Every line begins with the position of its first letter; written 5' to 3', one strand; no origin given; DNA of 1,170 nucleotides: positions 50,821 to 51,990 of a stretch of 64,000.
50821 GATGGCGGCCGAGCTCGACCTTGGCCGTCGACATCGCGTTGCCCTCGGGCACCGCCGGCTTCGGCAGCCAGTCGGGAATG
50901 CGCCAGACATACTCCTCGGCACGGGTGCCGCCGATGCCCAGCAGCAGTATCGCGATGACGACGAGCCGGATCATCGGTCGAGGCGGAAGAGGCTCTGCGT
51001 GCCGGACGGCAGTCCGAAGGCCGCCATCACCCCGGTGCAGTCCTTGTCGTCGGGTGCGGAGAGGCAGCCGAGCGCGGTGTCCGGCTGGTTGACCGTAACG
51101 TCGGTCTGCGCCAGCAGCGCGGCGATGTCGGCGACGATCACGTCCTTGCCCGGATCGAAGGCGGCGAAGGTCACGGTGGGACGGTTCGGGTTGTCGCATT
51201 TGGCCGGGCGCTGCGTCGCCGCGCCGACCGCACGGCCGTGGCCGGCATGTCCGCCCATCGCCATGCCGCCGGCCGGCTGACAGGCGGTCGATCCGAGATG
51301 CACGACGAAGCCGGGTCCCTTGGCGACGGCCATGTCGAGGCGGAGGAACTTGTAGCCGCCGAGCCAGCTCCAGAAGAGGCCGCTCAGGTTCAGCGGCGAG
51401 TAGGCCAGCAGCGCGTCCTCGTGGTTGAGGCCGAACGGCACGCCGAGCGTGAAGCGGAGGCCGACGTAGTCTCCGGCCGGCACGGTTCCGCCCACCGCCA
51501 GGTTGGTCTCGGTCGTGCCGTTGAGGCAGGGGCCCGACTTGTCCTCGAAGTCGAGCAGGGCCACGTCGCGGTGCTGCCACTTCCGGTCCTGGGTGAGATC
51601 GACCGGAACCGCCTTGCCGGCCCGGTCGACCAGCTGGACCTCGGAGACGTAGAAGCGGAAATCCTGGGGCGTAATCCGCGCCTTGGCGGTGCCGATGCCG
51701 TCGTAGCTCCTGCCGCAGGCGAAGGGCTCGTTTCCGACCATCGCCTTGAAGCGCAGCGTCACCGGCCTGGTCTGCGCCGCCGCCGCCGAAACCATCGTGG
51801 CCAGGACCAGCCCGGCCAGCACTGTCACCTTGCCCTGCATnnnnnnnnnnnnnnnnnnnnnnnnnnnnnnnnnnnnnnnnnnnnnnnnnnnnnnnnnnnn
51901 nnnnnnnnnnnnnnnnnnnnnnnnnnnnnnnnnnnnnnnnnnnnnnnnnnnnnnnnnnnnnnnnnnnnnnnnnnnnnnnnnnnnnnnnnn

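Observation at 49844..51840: Stand-alone MbnP/MbnH 'metallo-mystery pair' embedded between B12-regulated transporters, next to folE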

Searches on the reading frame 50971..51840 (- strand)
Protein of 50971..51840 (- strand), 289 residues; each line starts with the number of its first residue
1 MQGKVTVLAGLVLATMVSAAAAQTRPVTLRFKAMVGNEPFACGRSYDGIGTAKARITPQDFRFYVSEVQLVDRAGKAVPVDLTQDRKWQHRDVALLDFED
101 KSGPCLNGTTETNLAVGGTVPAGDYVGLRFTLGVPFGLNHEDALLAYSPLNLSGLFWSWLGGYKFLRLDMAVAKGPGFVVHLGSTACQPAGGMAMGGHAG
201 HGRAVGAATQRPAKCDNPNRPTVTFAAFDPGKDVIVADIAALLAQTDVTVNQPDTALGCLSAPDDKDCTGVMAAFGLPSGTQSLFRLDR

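Call 5: search_protein_families(library=ncbifam, proteins=[window:50971-51840:-], max_evalue=0.01)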
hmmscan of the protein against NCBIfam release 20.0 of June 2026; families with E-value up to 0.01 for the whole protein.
window:50971-51840:- (289 aa): 1 family
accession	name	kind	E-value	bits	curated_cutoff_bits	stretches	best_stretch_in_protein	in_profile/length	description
TIGR04052.2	MbnP_like_WxW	equivalog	1.6e-82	276.8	140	1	26-280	1-241/257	MbnP family copper-binding protein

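Call 6: search_protein_families(library=pfam, proteins=[window:50971-51840:-], max_evalue=0.01)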
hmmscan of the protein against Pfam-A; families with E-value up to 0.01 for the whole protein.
window:50971-51840:- (289 aa): 1 family
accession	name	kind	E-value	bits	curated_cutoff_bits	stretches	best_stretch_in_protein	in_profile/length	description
PF20243.3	MbnP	-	1.6e-44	152.5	27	1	25-251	2-184/189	MbnP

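Call 8: search_solved_structures(query=window:50971-51840:-, max_evalue=0.01, show_alignments=2)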
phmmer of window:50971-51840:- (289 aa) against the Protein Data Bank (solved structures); distinct sequences matched with E-value up to 0.01: 1.
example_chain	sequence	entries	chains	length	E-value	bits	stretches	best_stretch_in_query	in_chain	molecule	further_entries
7l6g_A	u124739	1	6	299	2.8e-35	125.3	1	21-278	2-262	Metallo-mystery pair system four-Cys motif protein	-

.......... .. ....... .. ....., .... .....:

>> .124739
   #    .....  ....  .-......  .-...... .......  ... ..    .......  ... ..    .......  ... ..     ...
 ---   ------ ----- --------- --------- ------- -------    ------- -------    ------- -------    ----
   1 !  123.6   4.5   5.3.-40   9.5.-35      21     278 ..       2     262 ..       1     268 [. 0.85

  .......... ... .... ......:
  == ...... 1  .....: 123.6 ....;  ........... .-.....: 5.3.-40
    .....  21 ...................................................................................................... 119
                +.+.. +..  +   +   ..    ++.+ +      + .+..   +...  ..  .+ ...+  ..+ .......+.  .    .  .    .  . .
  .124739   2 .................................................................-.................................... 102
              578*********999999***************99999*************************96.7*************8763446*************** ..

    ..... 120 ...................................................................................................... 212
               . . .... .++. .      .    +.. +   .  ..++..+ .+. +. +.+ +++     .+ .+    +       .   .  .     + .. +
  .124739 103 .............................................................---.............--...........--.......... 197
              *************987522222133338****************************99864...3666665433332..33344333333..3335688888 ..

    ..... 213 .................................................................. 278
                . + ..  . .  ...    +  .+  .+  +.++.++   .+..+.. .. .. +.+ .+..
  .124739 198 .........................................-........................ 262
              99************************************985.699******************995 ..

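Call 11: find_related_loci(query=window:50971-51840:-, collection=genome_contigs, flank=10000)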
Query window:50971-51840:- (289 aa) in genome_contigs; peptide patterns used: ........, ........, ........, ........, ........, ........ (x = any residue, [..] = any of these).
60 stretches matched a pattern; 19 encode a relative of the query (tblastn E <= 1e-3); 19 distinct loci.
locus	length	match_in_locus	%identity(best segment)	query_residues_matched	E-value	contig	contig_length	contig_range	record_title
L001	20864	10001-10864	94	1-288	6e-174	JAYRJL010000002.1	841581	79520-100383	MAG: Alphaproteobacteria bacterium isolate SZ_szas3bin.18 NODE_8_length_841581_cov_3.82384, whole genome shotgun sequenc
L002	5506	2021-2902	89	1-289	3e-163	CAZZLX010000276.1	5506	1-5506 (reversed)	MAG TPA_asm: uncultured Rhizobium sp. isolate SRP124364_co1_94 genome assembly, contig: NODE_18769_length_5506_cov_4.982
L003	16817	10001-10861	82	3-288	2e-152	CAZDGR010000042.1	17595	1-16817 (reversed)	MAG TPA_asm: uncultured Rhizobium sp. isolate SRP150892_co1_281 genome assembly, contig: NODE_2947_length_17595_cov_6.05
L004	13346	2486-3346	82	3-288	6e-149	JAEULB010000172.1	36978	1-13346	MAG: Rhodospirillaceae bacterium isolate new MAG-110 k141_3619236, whole genome shotgun sequence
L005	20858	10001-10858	63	12-287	1e-109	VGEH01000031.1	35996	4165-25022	MAG: Alphaproteobacteria bacterium isolate K_Offshore_80m_m2_051 K_Offshore_80m_m2_051_Ga0194132_10002325, whole genome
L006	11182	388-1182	57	16-281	3e-99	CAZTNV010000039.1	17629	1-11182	MAG TPA_asm: uncultured Mycobacteriaceae bacterium isolate SRP072547_co2_99 genome assembly, contig: NODE_4638_length_17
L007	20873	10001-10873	49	5-287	9e-95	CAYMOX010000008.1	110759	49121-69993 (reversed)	MAG TPA_asm: uncultured bacterium isolate binchicken_co58_177 genome assembly, contig: NODE_137_length_110759_cov_22.998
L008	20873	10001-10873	48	5-287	9e-93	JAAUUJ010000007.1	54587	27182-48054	MAG: Synechococcaceae cyanobacterium SM2_3_1 NODE_81_length_54587_cov_3.759420, whole genome shotgun sequence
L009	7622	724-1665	46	5-287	6e-88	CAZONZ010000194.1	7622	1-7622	MAG TPA_asm: uncultured bacterium isolate SRP128890_co1_79 genome assembly, contig: NODE_13362_length_7622_cov_8.885159,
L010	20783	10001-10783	50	30-287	1e-86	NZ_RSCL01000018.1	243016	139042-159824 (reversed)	Dulcicalothrix desertica PCC 7102 sequence018, whole genome shotgun sequence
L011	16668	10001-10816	49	15-283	4e-86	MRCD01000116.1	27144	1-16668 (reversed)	Calothrix sp. HK-06 NIES-2101_Scaffold_116, whole genome shotgun sequence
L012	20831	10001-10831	47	7-283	1e-85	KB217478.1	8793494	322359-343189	Calothrix sp. PCC 7103 genomic scaffold Cal7103DRAFT_CPM.6, whole genome shotgun sequence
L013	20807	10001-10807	48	7-280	1e-85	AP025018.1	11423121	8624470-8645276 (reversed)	Calothrix sp. PCC 7716 DNA, complete genome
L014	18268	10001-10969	43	11-287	2e-85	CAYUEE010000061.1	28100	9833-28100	MAG TPA_asm: uncultured bacterium isolate SRP128890_co1_264 genome assembly, contig: NODE_2875_length_28100_cov_7.129292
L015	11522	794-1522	48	27-286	2e-76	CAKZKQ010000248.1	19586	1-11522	MAG TPA_asm: uncultured proteobacterium isolate ERR2094171_bin.68_CONCOCT_v1.1_MAG genome assembly, contig: ERZ650152.21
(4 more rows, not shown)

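Call 27: find_homologous_proteins(query=window:50971-51840:-, max_evalue=1e-10)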
Query window:50971-51840:- (289 aa): 3541 proteins with E <= 1e-10 among 6971 candidates; the best 120 are listed.
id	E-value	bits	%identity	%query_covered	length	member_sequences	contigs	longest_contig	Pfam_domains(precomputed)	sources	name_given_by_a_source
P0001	3.4e-171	586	89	100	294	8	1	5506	PF20243.4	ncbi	-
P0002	6.9e-169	579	91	94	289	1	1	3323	PF20243.4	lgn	-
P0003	1.4e-157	541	83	99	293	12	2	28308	PF20243.4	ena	-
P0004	2.3e-155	534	82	100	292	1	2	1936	PF20243.4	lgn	-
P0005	4.9e-152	523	81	93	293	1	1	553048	PF20243.4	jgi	-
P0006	8.2e-147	506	80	97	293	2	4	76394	PF20243.4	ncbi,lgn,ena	-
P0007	1.2e-112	394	62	98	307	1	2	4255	PF20243.4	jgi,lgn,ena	-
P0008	9.5e-112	391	63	96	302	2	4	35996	PF20243.4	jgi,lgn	-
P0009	1.0e-100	355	61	91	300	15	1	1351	PF20243.4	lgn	-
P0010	5.1e-100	353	60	97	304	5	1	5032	PF20243.4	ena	-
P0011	7.3e-100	352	62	91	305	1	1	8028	PF20243.4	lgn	-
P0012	1.6e-99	351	59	92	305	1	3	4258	PF20243.4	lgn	-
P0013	1.2e-97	345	60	92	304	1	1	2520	PF20243.4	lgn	-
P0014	5.9e-97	343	54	98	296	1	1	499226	PF20243.4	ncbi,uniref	ncbi:MbnP family copper-binding protein [Lacibacterium aquatile]|uniref:MbnP family copper-binding p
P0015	4.1e-96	340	54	98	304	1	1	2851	PF20243.4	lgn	-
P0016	6.3e-96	339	56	93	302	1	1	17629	PF20243.4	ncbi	-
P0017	6.0e-95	336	56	92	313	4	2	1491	PF20243.4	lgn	-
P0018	5.3e-94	333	52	99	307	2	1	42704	PF20243.4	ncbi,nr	ncbi:MAG: metallo-mystery pair system four-Cys motif protein [Proteobacteria bacterium]|nr:metallo-m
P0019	1.2e-93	332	57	91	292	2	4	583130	PF20243.4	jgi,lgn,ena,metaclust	metaclust:\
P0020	1.6e-93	331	52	98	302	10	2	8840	PF20243.4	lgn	-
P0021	1.9e-93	331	54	93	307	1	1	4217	PF20243.4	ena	-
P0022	3.7e-93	330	53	97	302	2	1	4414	PF20243.4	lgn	-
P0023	1.7e-92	328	53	93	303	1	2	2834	PF20243.4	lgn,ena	-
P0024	2.9e-92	327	57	91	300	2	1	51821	PF20243.4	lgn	-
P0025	3.2e-92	327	53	93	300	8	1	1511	PF20243.4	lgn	-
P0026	4.4e-92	327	51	98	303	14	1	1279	PF20243.4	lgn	-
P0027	7.5e-92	326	53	92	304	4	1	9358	PF20243.4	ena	-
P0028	8.2e-92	326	52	92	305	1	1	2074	PF20243.4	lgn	-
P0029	8.5e-92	326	53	94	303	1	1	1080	PF20243.4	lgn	-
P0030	8.8e-92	326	55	89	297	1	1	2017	PF20243.4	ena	-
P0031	1.8e-91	325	51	93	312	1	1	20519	PF20243.4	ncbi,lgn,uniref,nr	ncbi:MbnP family copper-binding protein [Ancylobacter lacus]|uniref:MbnP family copper-binding prote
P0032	1.9e-91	325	51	98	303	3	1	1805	PF20243.4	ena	-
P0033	3.5e-91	324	52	92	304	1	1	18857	PF20243.4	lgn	-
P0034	3.8e-91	323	53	92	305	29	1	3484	PF20243.4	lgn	-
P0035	8.5e-91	322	53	92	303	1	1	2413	PF20243.4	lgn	-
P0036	3.2e-90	320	50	97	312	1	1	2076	PF20243.4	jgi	-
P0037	4.7e-90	320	53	91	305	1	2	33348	PF20243.4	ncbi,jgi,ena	-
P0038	8.1e-90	319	50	92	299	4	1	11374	PF20243.4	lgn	-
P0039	1.2e-89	319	53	96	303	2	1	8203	PF20243.4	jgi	jgi:uncharacterized repeat protein (TIGR04052 family)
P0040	1.3e-89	318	52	97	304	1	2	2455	PF20243.4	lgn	-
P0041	1.4e-89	318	51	91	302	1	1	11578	PF20243.4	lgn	-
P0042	2.3e-89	318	51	93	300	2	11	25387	PF20243.4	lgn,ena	-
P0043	3.7e-89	317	52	97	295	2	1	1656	PF20243.4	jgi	-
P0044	4.1e-89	317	51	96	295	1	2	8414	PF20243.4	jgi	jgi:uncharacterized repeat protein (TIGR04052 family)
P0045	4.5e-89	317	52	91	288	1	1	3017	PF20243.4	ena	-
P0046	5.4e-89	316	48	98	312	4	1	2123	PF20243.4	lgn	-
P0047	6.8e-89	316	52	92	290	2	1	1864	PF20243.4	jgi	-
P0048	8.3e-89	316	52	93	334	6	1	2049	PF20243.4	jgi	jgi:uncharacterized repeat protein (TIGR04052 family)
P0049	8.7e-89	316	48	99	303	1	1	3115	PF20243.4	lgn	-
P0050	1.2e-88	315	48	97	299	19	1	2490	PF20243.4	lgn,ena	-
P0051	1.3e-88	315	51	97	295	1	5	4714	PF20243.4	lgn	-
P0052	2.5e-88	314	50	97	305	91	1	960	PF20243.4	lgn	-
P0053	2.7e-88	314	49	94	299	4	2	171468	PF20243.4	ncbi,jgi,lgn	-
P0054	6.2e-88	313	53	92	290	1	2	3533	PF20243.4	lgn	-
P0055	8.1e-88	313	49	93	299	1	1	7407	PF20243.4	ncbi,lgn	-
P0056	8.2e-88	313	50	94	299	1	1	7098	PF20243.4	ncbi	-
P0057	9.4e-88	312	49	93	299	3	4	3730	PF20243.4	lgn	-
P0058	1.1e-87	312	49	93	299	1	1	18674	PF20243.4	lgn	-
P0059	2.2e-87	311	52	95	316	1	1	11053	PF20243.4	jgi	jgi:uncharacterized repeat protein (TIGR04052 family)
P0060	2.5e-87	311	52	90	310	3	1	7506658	PF20243.4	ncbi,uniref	ncbi:MbnP family copper-binding protein [Egbenema bharatensis]|uniref:MbnP family copper-binding pro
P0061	3.4e-87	311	50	95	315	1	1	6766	PF20243.4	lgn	-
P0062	3.9e-87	310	52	94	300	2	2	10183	PF20243.4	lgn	-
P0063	6.1e-87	310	49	97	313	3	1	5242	PF20243.4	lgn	-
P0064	7.6e-87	309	49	93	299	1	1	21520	PF20243.4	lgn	-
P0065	8.4e-87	309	48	98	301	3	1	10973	PF20243.4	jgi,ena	-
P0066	9.0e-87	309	51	92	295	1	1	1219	PF20243.4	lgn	-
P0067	9.8e-87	309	49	98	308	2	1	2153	PF20243.4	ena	-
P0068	1.2e-86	309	50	97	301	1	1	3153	PF20243.4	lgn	-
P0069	4.4e-86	307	50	98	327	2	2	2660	PF20243.4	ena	-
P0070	1.1e-85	306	52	90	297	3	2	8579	PF20243.4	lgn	-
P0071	1.3e-85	305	49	97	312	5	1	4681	PF20243.4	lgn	-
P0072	1.8e-85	305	54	92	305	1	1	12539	PF20243.4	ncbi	ncbi:MAG: MbnP family copper-binding protein [Cyanobacteria bacterium P01_H01_bin.58]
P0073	2.2e-85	305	50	99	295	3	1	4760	PF20243.4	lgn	-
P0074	4.8e-85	303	48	93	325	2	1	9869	PF20243.4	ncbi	ncbi:MAG: MbnP family copper-binding protein [Chloroflexota bacterium]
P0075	5.0e-85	303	49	96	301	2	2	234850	PF20243.4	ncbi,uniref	ncbi:MbnP family copper-binding protein [Leptolyngbya sp. AN03gr2]|uniref:MbnP family copper-binding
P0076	5.2e-85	303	51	90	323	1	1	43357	PF20243.4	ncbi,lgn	ncbi:MAG: MbnP family copper-binding protein [Thainema sp.]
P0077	6.2e-85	303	53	90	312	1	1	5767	PF20243.4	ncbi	-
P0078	7.1e-85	303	49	98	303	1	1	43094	PF20243.4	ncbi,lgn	-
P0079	7.5e-85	303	48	98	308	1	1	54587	PF20243.4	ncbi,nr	ncbi:MAG: metallo-mystery pair system four-Cys motif protein [Synechococcaceae cyanobacterium SM2_3_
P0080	8.3e-85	303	52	93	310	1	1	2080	PF20243.4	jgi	jgi:uncharacterized repeat protein (TIGR04052 family)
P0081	9.8e-85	302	50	94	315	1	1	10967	PF20243.4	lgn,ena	-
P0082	1.4e-84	302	51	96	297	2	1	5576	PF20243.4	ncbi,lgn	-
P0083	1.6e-84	302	51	96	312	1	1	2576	PF20243.4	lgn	-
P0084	2.2e-84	301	47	98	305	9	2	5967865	PF20243.4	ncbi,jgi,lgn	jgi:uncharacterized repeat protein (TIGR04052 family)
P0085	3.1e-84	301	47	99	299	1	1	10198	PF20243.4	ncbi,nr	ncbi:metallo-mystery pair system four-Cys motif protein [Pseudanabaenaceae cyanobacterium LEGE 13415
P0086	7.1e-84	300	50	99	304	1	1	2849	PF20243.4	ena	-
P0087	7.2e-84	300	48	98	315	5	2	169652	PF20243.4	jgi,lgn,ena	-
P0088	7.4e-84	300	50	94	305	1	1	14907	PF20243.4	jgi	jgi:uncharacterized repeat protein (TIGR04052 family)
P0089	8.0e-84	299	48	96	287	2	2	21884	PF20243.4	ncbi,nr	ncbi:MAG: metallo-mystery pair system four-Cys motif protein [Cyanobacteria bacterium CRU_2_1]|nr:me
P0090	1.0e-83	299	55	90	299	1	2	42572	PF20243.4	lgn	-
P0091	1.0e-83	299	48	93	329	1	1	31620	PF20243.4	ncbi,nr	ncbi:MAG: metallo-mystery pair system four-Cys motif protein [Chloroflexi bacterium]|nr:metallo-myst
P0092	1.1e-83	299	48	94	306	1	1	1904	PF20243.4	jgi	jgi:uncharacterized repeat protein (TIGR04052 family)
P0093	1.2e-83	299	53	92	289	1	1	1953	PF20243.4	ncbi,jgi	jgi:uncharacterized repeat protein (TIGR04052 family)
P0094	1.6e-83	298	55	92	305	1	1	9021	PF20243.4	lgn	-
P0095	1.9e-83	298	53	90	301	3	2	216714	PF20243.4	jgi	jgi:uncharacterized repeat protein (TIGR04052 family)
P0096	2.7e-83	298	49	98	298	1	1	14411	PF20243.4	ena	-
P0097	2.9e-83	298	46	99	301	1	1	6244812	PF20243.4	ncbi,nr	ncbi:hypothetical protein LEP3755_18370 [Leptolyngbya sp. NIES-3755]|nr:hypothetical protein LEP3755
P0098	3.5e-83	297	49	98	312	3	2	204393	PF20243.4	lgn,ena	-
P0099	3.9e-83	297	52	96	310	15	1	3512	PF20243.4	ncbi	ncbi:MAG: MbnP family copper-binding protein [Cyanobacteria bacterium P01_E01_bin.43]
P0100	3.9e-83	297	52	96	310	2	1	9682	PF20243.4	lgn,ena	-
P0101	4.0e-83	297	48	97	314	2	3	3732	PF20243.4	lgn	-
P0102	4.4e-83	297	48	95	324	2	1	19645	PF20243.4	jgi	jgi:hypothetical protein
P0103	4.6e-83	297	53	89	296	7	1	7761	PF20243.4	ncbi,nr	ncbi:MAG: metallo-mystery pair system four-Cys motif protein [Gemmatimonadales bacterium]|nr:metallo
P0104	4.9e-83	297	49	98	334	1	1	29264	PF20243.4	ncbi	-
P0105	5.2e-83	297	51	90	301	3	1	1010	PF20243.4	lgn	-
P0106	6.3e-83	297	49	98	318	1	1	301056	PF20243.4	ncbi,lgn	ncbi:MAG: metallo-mystery pair system four-Cys motif protein [Chloroflexota bacterium]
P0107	6.7e-83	296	50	88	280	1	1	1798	PF20243.4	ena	-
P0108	7.4e-83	296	47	97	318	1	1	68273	PF20243.4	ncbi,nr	ncbi:MAG: metallo-mystery pair system four-Cys motif protein [Spirulinaceae cyanobacterium SM2_1_0]|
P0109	7.9e-83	296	47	97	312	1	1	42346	PF20243.4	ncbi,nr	ncbi:MAG: metallo-mystery pair system four-Cys motif protein [Sideroxydans sp.]|nr:metallo-mystery p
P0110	8.8e-83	296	50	98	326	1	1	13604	PF20243.4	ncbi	ncbi:MAG: MbnP family copper-binding protein [Cyanobacteria bacterium P01_G01_bin.38]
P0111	9.5e-83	296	53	91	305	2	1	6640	PF20243.4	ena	-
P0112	1.0e-82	296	51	94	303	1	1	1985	PF20243.4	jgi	jgi:uncharacterized repeat protein (TIGR04052 family)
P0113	1.2e-82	296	52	93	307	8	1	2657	PF20243.4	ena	-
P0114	1.3e-82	296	46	99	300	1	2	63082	PF20243.4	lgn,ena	-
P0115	1.4e-82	295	49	91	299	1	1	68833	PF20243.4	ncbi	ncbi:metallo-mystery pair system four-Cys motif protein [Scytonema sp. NUACC21]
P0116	1.5e-82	295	52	91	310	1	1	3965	PF20243.4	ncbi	ncbi:MAG: MbnP family copper-binding protein [Cyanobacteria bacterium P01_C01_bin.70]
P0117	1.9e-82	295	51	98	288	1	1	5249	PF20243.4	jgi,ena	jgi:uncharacterized repeat protein (TIGR04052 family)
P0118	1.9e-82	295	51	90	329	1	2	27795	PF20243.4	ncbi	-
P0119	2.1e-82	295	48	97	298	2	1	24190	PF20243.4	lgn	-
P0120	2.4e-82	295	45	97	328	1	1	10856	PF20243.4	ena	-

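Call 28: find_encoding_contigs(protein=P0014, flank=8000, max_places=1)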
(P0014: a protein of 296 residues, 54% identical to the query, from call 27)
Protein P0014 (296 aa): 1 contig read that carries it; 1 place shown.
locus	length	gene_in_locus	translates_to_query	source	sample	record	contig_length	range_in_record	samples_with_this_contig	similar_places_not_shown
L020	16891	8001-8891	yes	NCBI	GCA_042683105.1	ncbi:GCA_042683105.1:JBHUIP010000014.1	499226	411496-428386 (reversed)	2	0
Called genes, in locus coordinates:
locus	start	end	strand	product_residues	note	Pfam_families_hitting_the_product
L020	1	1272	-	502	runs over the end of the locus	PF01970:TctA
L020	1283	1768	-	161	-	PF07331:TctB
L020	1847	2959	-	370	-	PF00392:GntR, PF13377:Peripla_BP_3 (weak)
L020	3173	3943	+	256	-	PF03401:TctC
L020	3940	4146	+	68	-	-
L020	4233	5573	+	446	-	PF00206:Lyase_1, PF10397:ADSL_C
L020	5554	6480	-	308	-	PF03706:LPG_synthase_TM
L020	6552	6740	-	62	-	-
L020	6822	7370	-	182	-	PF13671:AAA_33 (faint)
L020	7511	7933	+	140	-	-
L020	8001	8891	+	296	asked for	PF20243:MbnP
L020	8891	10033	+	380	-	PF03150:CCP_MauG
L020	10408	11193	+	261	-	PF03180:Lipoprotein_9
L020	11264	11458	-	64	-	-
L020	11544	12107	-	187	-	PF00440:TetR_N, PF21597:TetR_C_43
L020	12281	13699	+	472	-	PF00083:Sugar_tr, PF07690:MFS_1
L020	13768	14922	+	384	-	PF06224:AlkZ-like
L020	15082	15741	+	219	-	PF22381:Staph_reg_Sar_Rot (weak), PF01047:MarR, PF12802:MarR_2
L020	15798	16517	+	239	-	-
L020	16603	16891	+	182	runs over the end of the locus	PF02627:CMD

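Call 29: find_encoding_contigs(protein=P0019, flank=8000, max_places=1)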
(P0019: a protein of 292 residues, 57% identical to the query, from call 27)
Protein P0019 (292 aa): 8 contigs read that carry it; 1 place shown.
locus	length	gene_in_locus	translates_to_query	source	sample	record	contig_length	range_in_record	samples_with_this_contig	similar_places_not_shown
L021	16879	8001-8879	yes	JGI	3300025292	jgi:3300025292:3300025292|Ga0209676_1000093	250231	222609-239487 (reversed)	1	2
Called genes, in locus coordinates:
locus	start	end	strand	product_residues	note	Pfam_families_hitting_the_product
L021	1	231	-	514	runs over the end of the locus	PF03572:Peptidase_S41 (faint)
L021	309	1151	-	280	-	PF00583:Acetyltransf_1, PF13508:Acetyltransf_7, PF13673:Acetyltransf_10, PF18014:Acetyltransf_18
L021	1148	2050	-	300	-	PF00701:DHDPS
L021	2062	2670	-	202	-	PF01810:LysE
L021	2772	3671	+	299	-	PF00126:HTH_1, PF03466:LysR_substrate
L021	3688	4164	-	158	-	PF01252:Peptidase_A8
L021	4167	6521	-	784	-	PF00403:HMA, PF00122:E1-E2_ATPase, PF00702:Hydrolase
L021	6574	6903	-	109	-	PF01022:HTH_5, PF12840:HTH_20, PF13412:HTH_24 (weak)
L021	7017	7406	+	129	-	-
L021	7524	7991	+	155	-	PF04314:LpqE-like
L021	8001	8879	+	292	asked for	PF20243:MbnP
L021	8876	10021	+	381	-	PF03150:CCP_MauG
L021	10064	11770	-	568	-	PF02203:TarH, PF12729:4HB_MCP_1, PF06103:DUF948 (faint), PF00672:HAMP, PF00015:MCPsignal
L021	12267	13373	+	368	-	PF01497:Peripla_BP_2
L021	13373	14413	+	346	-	PF01032:FecCD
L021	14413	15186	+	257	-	PF02463:SMC_N (faint), PF00005:ABC_tran, PF13304:AAA_21 (weak)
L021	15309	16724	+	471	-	PF14437:MafB19-deam (faint), PF00383:dCMP_cyt_deam_1, PF14439:Bd3614-deam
